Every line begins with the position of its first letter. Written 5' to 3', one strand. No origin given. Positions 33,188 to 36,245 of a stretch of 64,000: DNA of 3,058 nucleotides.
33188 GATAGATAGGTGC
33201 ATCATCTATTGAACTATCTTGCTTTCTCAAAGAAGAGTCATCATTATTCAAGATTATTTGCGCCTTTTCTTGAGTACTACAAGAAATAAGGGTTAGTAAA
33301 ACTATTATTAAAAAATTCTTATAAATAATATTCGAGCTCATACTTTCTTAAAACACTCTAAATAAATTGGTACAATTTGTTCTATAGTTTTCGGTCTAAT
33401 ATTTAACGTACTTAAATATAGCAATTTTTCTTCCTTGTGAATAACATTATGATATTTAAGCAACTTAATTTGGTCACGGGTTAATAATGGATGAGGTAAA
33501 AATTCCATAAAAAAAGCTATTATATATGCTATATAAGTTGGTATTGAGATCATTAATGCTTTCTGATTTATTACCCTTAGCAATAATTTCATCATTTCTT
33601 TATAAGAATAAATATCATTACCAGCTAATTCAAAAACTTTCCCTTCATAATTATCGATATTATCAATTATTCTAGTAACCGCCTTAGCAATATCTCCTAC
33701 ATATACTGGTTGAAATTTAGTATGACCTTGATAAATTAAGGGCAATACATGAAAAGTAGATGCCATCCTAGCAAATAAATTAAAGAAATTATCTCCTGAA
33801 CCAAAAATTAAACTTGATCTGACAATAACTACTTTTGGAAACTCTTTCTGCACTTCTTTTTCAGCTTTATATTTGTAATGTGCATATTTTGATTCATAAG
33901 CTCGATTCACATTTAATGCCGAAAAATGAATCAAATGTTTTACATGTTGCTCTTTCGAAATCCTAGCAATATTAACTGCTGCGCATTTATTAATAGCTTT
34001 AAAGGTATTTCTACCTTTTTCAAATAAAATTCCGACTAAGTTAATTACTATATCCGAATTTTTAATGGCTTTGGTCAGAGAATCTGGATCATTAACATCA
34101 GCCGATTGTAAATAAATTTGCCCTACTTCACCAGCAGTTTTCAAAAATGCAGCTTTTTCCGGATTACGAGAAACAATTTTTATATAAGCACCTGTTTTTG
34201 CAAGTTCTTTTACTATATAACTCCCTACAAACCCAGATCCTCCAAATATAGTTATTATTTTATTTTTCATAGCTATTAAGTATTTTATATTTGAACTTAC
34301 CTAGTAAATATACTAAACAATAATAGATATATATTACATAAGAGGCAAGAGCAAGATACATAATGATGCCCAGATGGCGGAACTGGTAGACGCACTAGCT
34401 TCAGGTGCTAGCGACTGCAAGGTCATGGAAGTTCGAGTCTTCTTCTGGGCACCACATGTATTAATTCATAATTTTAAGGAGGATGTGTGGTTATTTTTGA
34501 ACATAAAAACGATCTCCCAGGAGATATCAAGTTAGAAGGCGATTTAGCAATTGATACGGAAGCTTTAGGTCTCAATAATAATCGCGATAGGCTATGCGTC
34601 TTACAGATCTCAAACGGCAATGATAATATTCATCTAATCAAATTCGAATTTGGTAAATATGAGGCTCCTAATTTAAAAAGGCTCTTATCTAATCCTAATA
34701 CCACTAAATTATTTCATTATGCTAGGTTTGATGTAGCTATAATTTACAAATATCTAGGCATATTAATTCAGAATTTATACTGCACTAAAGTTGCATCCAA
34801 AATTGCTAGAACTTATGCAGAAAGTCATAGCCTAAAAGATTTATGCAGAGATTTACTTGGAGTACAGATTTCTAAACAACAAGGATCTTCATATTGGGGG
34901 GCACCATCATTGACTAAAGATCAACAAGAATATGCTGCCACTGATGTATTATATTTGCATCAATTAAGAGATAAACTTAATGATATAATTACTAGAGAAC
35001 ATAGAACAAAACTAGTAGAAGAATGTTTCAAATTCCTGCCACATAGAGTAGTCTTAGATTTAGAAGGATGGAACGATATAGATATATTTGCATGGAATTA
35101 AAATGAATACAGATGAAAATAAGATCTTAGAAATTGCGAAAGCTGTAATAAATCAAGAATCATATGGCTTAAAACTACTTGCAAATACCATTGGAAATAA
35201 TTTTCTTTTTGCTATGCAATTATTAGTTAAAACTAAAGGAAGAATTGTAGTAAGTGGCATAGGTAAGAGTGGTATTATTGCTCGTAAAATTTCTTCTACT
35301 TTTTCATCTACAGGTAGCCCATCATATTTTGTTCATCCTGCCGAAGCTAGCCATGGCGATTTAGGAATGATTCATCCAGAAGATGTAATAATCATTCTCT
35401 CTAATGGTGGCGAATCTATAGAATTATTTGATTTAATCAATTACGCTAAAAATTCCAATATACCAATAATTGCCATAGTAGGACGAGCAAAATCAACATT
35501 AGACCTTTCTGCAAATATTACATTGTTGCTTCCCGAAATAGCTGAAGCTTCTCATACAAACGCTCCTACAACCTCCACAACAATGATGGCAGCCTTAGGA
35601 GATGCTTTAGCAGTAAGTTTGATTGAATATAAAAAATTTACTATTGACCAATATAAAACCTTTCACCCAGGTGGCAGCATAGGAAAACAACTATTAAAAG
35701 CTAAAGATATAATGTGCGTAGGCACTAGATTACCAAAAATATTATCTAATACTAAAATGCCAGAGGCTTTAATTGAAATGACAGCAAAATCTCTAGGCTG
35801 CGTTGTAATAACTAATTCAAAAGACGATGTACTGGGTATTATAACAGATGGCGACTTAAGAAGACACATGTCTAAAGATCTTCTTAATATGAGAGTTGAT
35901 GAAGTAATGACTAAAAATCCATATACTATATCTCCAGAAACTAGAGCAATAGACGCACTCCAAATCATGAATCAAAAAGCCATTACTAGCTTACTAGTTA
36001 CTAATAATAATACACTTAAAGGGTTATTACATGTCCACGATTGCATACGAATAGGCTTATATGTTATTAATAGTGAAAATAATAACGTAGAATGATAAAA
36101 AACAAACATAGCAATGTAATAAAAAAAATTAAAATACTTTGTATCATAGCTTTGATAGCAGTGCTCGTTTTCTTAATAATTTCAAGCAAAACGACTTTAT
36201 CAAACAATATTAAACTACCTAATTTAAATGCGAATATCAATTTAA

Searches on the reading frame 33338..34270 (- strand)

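Call 61: search_protein_families(library=ncbifam, proteins=[window:33338-34270:-], max_evalue=1e-10)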
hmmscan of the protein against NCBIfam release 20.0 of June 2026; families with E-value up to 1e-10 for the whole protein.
window:33338-34270:- (310 aa): 4 families
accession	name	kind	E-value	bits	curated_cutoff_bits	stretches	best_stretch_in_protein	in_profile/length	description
TIGR01214.1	rmlD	equivalog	7.4e-16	58.1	224.05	1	6-242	2-234/285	dTDP-4-dehydrorhamnose reductase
NF042422.1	oxyalk_red_OleD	equivalog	9.2e-13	48.2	580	0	124-260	134-276/329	2-alkyl-3-oxoalkanoate reductase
TIGR03466.1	HpnA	hypoth_equivalog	1e-12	47.6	367.65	0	8-119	5-114/327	hopanoid-associated sugar epimerase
TIGR01777.1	yfcH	hypoth_equivalog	1.5e-11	44.5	207.35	0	6-91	1-77/292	TIGR01777 family oxidoreductase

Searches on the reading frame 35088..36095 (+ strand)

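Call 61: search_protein_families(library=ncbifam, proteins=[window:35088-36095:+], max_evalue=1e-10)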
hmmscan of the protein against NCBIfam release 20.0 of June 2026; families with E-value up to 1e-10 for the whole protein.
window:35088-36095:+ (335 aa): 4 families
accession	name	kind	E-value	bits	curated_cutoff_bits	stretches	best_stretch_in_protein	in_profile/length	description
NF008141.0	PRK10892.1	equivalog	4.9e-89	298.8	505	1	14-324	13-327/328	arabinose-5-phosphate isomerase KdsD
TIGR00393.1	kpsF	subfamily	7.1e-81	271.7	203.7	1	51-315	1-268/268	KpsF/GutQ family sugar-phosphate isomerase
NF008581.0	PRK11543.1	equivalog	1.3e-71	241.3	481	1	11-323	3-319/321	arabinose-5-phosphate isomerase GutQ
NF041552.1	TF_PrdR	equivalog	4.6e-11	41.8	795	1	202-320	5-122/577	sigma-54 dependent transcriptional regulator PrdR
